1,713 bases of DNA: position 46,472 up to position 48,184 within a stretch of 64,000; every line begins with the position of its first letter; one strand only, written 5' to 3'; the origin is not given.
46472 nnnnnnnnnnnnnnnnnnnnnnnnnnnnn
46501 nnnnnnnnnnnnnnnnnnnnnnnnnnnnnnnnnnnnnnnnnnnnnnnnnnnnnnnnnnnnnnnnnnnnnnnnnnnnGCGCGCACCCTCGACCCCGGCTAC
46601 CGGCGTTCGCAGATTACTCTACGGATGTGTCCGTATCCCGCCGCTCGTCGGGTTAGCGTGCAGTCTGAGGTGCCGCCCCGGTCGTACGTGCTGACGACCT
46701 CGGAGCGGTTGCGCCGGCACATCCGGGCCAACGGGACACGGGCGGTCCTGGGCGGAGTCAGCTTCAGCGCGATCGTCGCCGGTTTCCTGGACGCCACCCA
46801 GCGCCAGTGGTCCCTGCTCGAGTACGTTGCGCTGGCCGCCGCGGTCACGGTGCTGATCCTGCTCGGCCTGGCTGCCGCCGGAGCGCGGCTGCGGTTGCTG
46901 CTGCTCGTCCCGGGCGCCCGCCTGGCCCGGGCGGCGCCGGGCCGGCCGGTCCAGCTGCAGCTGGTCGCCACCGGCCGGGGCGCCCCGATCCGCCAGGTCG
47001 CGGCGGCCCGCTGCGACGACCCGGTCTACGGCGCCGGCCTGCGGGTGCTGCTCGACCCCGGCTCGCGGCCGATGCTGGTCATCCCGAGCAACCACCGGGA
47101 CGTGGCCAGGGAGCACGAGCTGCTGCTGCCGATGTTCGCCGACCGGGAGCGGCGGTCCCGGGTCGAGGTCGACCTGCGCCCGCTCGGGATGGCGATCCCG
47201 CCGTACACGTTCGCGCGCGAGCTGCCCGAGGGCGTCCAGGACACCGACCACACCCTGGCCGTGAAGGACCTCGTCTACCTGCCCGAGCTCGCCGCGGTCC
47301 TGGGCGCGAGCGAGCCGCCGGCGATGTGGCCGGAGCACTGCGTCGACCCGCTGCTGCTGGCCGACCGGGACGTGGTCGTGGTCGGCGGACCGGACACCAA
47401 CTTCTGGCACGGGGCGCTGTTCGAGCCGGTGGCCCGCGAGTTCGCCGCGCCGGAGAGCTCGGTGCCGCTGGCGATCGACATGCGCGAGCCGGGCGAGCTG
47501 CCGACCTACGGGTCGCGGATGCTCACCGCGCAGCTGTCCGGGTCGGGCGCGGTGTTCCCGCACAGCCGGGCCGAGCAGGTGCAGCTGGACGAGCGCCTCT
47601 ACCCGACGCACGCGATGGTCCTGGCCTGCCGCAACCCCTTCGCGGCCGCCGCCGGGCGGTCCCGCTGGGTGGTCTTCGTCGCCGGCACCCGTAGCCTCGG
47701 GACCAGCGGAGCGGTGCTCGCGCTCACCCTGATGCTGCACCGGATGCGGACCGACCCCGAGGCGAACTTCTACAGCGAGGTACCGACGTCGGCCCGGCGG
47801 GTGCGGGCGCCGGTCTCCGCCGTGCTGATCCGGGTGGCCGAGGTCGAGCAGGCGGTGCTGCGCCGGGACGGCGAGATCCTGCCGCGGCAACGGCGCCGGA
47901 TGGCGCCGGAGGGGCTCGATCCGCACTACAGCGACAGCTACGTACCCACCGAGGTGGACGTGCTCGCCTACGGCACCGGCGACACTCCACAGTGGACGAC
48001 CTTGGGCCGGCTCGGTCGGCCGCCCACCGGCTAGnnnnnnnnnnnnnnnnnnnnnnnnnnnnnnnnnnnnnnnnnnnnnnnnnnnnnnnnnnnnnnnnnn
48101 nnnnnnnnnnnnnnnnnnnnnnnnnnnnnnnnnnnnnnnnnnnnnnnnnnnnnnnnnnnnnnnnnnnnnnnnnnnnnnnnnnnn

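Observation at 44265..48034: Coupled STAND-like NTPase and FRG-domain protein, divergent from an uncharacterised membrane-anchored protein: a candidate undescribed conflict/defence module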

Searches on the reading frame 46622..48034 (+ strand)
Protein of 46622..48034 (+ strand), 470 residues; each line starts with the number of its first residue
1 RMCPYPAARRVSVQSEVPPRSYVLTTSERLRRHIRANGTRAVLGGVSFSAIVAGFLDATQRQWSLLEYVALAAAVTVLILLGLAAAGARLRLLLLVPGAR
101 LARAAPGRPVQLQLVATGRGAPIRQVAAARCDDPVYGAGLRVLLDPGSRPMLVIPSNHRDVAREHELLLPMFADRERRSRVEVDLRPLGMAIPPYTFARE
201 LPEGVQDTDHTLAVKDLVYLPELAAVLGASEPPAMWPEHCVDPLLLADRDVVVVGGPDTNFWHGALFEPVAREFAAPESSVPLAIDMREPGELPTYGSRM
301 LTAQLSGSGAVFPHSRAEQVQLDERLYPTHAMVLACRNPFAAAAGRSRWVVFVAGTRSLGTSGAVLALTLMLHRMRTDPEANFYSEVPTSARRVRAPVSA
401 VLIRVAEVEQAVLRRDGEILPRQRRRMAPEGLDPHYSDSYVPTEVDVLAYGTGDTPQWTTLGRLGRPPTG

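Call 4: search_protein_families(library=pfam, proteins=[window:46622-48034:+], max_evalue=1)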
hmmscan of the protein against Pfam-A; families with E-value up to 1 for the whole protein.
window:46622-48034:+ (470 aa): 0 families

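Call 5: search_protein_families(library=padloc, proteins=[window:46622-48034:+], max_evalue=1)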
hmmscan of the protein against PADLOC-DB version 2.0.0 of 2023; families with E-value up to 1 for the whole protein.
window:46622-48034:+ (470 aa): 0 families

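Call 6: search_protein_families(library=ncbifam, proteins=[window:46622-48034:+], max_evalue=1)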
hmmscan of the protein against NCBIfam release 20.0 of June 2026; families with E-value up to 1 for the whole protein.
window:46622-48034:+ (470 aa): 1 family
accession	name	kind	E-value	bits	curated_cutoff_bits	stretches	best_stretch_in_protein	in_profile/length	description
NF052394.1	NodProtNoeE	equivalog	0.0082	14.9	500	1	324-372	115-163/387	nodulation protein NoeE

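Call 24: find_homologous_proteins(query=window:46661-48034:+)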
Query window:46661-48034:+ (457 aa): 150 proteins with E <= 0.001 among 8000 candidates; the best 120 are listed.
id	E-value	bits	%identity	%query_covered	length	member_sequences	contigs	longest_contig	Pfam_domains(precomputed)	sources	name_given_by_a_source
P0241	1.6e-271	919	91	100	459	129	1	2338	-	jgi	-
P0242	1.5e-252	856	85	99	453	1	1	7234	-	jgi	jgi:hypothetical protein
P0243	2.8e-250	849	86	97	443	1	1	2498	-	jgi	jgi:hypothetical protein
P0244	8.2e-246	834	84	98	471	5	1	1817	-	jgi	jgi:hypothetical protein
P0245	1.2e-242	824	82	99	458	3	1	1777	-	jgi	jgi:hypothetical protein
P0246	2.6e-241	819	82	98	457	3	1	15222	-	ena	-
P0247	4.5e-239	812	80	99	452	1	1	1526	-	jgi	jgi:hypothetical protein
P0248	7.1e-239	811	85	93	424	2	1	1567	-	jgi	jgi:hypothetical protein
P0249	1.4e-230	784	80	97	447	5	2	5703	-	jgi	jgi:hypothetical protein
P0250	1.9e-229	780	79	99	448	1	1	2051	-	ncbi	-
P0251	5.7e-229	779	80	99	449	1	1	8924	-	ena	-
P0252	5.1e-226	769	79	98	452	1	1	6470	-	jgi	jgi:hypothetical protein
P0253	1.3e-224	764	78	97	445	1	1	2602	-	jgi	jgi:hypothetical protein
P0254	1.9e-224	764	79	97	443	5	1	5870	-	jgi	jgi:hypothetical protein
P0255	6.8e-218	742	74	99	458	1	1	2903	-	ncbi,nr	ncbi:MAG TPA: hypothetical protein VFR35_14240 [Actinoplanes sp.]|nr:hypothetical protein [Actinopla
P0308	1.3e-152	527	58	93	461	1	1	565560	-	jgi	jgi:hypothetical protein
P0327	2.3e-145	503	57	97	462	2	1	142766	-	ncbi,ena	-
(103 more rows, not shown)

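Call 38: predict_structure(alignment_id=A1)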
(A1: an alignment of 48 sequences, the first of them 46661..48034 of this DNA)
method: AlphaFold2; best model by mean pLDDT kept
length: 457 residues; sequences in the alignment: 48
mean_pLDDT: 88.8   pTM: 0.89
mean pLDDT of the five models: 88.8, 87.6, 87.2, 84.9, 81.0
residues with pLDDT >= 90: 308; 70-90: 110; 50-70: 22; < 50: 17
segments of 3 or more residues with pLDDT < 50: 75-79, 81-89
pLDDT, mean of each block of 10 residues (from residue 1): 79 86 90 97 95 96 92 55 45 87 94 90 96 95 87 86 82 93 84 55 91 94 95 98 84 95 93 90 85 94 91 93 97 97 92 98 97 96 98 95 93 91 90 93 95 64
secondary structure, 60 per line:
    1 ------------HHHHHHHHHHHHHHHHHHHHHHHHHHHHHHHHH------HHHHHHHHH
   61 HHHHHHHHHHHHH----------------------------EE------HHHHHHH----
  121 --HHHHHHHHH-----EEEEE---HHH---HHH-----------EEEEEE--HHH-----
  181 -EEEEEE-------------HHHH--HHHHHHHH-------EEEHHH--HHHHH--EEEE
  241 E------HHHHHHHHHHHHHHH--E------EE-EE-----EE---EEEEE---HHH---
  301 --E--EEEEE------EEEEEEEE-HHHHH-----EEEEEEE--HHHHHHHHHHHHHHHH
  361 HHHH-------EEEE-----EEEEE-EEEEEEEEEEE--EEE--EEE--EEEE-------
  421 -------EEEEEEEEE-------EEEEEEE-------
elements in order: H13-45 H52-73 H110-116 H123-131 E137-141 E165-170 E182-187 H201-204 H207-214 E222-224 H230-234 E237-241 H248-262 E287-291 E306-310 E317-324 H326-330 E336-342 H345-364 E372-375 E381-385 E387-397 E400-402 E405-407 E410-413 E428-436 E444-450

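Call 62: search_protein_representatives(alignment_id=A1)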
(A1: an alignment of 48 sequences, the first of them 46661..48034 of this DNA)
Query: 48 sequences, 458 profile positions. Proteins with E-value up to 0.001 (for the whole library): 51; up to 1e-10: 43; up to 1e-30: 24. The best 51 are listed.
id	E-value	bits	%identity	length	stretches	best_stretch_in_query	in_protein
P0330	6.7e-209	710.8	-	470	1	4-453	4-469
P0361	2.0e-147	508.2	-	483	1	6-457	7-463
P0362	2.2e-141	488.2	-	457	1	3-452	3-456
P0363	1.1e-137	476.0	-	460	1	22-454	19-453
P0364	8.4e-112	390.7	-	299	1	158-453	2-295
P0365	1.1e-108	380.4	-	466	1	17-455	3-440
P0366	1.0e-99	350.9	-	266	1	193-454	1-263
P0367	6.0e-99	348.3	-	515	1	15-455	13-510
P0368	6.1e-99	348.3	-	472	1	185-373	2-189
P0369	4.5e-98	345.4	-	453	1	19-455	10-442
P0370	6.2e-98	345.0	-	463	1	22-455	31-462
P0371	1.1e-96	340.9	-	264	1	226-425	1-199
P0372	4.1e-96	339.0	-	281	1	13-230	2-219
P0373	2.3e-95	336.5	-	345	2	227-375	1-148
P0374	4.8e-91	322.3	-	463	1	15-453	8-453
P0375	1.9e-81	290.6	-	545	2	110-446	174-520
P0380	9.1e-49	182.9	-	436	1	15-303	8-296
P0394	4.1e-17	78.5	-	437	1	183-438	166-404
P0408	1.1e-06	44.2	-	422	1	226-438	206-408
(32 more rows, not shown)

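Call 63: find_encoding_contigs(protein=P0394, flank=6000, max_places=3)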
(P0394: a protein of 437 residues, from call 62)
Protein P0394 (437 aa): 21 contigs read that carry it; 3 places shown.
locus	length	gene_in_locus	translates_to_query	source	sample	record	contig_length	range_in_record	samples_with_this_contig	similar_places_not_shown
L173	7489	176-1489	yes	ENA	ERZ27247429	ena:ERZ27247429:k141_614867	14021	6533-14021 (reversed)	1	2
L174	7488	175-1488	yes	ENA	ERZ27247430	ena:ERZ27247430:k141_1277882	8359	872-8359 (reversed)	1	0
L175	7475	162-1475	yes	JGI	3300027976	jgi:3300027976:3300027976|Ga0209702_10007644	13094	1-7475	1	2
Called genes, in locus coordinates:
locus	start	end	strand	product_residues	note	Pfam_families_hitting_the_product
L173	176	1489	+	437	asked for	-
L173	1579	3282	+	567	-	PF13289:SIR2_2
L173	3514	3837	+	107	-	-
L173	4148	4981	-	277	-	-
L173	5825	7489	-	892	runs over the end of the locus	PF00176:SNF2-rel_dom, PF04851:ResIII (faint), PF00271:Helicase_C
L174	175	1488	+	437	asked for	-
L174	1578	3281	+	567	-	PF13289:SIR2_2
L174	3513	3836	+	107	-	-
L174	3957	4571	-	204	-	PF00665:rve, PF13358:DDE_3 (weak), PF13683:rve_3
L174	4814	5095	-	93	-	PF01527:HTH_Tnp_1, PF13384:HTH_23 (weak)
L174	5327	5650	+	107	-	-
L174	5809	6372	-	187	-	PF08241:Methyltransf_11 (weak)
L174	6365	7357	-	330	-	PF01370:Epimerase, PF02719:Polysacc_synt_2 (weak), PF04321:RmlD_sub_bind (weak), PF16363:GDP_Man_Dehyd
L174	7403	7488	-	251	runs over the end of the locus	PF01041:DegT_DnrJ_EryC1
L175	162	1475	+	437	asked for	-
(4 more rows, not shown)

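Call 64: search_protein_families(library=pfam, proteins=[P0394, P0408, P0375, P0367, P0380], max_evalue=0.1)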
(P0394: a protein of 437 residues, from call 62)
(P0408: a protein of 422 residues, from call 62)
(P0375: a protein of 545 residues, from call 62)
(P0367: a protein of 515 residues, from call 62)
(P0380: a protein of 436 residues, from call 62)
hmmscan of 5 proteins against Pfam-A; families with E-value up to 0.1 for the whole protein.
P0394 (437 aa): 0 families

P0408 (422 aa): 0 families

P0375 (545 aa): 0 families

P0367 (515 aa): 0 families

P0380 (436 aa): 2 families
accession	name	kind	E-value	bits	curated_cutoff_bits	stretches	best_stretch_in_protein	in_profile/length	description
PF09472.15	MtrF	-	0.017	14.9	22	1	17-40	29-52/62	Tetrahydromethanopterin S-methyltransferase, F subunit (MtrF)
PF19094.5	EMC6_arch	-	0.082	13.8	26.7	0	26-64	9-48/87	EMC6-arch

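Call 66: find_encoding_contigs(protein=P0408, flank=6000, max_places=4)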
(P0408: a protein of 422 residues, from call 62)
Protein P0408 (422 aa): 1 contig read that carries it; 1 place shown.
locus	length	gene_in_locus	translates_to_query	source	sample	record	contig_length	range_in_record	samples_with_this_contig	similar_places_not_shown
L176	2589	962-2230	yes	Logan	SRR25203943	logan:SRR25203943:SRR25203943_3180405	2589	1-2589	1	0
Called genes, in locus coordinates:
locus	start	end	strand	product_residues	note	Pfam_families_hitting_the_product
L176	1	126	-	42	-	?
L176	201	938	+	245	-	PF03575:Peptidase_S51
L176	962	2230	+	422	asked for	-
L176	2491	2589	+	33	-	?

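Call 67: search_protein_families(library=padloc, proteins=[L173:1579-3282:+, P0394, L173:4148-4981:-, L173:3514-3837:+], max_evalue=0.01)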
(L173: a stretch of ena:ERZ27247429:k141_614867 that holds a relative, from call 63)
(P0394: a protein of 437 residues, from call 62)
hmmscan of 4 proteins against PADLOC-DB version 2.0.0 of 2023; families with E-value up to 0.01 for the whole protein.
L173:1579-3282:+ (567 aa): 7 families
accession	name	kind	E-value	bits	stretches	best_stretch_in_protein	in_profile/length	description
PDLC00407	ThsA1|ThsA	-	1.8e-23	81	1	219-417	5-203/478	STALD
PDLC00409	ThsA1|ThsA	-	1.8e-20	71.4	1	219-415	6-202/242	STALD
PDLC03856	LmuA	-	6.1e-09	33.5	1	223-381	4-177/433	-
PDLC04087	SIR2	-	7.3e-06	23.1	1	224-267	7-50/343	-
PDLC04167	Dsr1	-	2.1e-05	20.5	1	229-418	16-220/1248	-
PDLC04082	SIR2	-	0.00014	18.9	0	228-269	10-51/345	-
PDLC04166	Dsr1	-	0.0012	14.6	1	225-335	14-135/1227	-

P0394 (437 aa): 0 families

L173:4148-4981:- (277 aa): 0 families

L173:3514-3837:+ (107 aa): 0 families

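Call 69: search_solved_structures(query=A5, max_evalue=1)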
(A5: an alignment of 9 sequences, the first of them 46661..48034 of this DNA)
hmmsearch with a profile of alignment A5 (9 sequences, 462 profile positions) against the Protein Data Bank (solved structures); distinct sequences matched with E-value up to 1: 0.

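Call 71: search_protein_families(library=pfam, proteins=[L173:1579-3282:+], max_evalue=0.001)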
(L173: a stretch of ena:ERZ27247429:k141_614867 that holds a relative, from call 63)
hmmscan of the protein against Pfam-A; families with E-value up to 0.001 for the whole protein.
L173:1579-3282:+ (567 aa): 1 family
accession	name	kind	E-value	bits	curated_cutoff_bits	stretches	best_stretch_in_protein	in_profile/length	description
PF13289.12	SIR2_2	-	3.3e-14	53.6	24.5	1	323-428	2-111/141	SIR2-like domain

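Call 101: find_related_loci(query=A1, collection=viral_contigs, flank=6000)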
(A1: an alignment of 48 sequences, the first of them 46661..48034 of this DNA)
Query A1 (457 aa) in viral_contigs; peptide patterns used: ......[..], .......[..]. (x = any residue, [..] = any of these).
3 stretches matched a pattern, but none encodes a relative of the query by tblastn (E <= 1e-3).

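Call 106: find_encoding_contigs(protein=P0308, flank=5000, max_places=2)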
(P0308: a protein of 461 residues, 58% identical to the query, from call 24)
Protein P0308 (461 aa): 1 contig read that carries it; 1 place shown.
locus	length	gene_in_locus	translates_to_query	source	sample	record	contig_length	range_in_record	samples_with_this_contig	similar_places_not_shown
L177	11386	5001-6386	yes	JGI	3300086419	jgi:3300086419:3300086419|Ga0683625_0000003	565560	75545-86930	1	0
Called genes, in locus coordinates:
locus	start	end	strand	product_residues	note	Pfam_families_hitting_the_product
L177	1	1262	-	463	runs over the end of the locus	PF01612:DNA_pol_A_exo1, PF00570:HRDC, PF18305:DNA_pol_A_exoN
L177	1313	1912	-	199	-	PF00072:Response_reg (weak), PF00196:GerE, PF08281:Sigma70_r4_2 (weak)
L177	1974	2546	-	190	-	PF11452:DUF3000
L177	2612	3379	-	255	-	PF08867:FRG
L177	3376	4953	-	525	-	-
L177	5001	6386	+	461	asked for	-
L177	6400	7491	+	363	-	PF01208:URO-D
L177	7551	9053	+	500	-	PF01266:DAO (faint), PF01593:Amino_oxidase, PF13450:NAD_binding_8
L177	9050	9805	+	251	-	PF06778:Chlor_dismutase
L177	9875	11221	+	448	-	PF01341:Glyco_hydro_6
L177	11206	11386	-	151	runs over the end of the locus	PF13673:Acetyltransf_10, PF13508:Acetyltransf_7 (weak)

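Call 107: find_encoding_contigs(protein=P0327, flank=5000, max_places=2)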
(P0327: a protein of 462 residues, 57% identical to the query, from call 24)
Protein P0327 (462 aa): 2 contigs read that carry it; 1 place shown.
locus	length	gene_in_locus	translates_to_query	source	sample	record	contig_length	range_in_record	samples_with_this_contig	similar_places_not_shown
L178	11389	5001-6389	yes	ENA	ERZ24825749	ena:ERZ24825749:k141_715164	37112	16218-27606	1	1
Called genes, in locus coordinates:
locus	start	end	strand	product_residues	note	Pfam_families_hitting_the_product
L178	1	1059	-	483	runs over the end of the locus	PF01612:DNA_pol_A_exo1, PF00570:HRDC, PF18305:DNA_pol_A_exoN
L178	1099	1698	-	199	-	PF00072:Response_reg (weak), PF00196:GerE, PF08281:Sigma70_r4_2 (weak)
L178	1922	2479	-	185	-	PF11452:DUF3000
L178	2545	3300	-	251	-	PF08867:FRG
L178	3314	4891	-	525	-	PF24883:NPHP3_N (faint)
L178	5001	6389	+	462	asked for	-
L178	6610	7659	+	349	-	PF01208:URO-D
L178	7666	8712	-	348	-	PF14257:DUF4349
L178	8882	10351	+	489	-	PF01266:DAO (faint), PF01593:Amino_oxidase, PF13450:NAD_binding_8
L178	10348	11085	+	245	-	PF06778:Chlor_dismutase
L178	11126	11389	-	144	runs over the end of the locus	PF01641:SelR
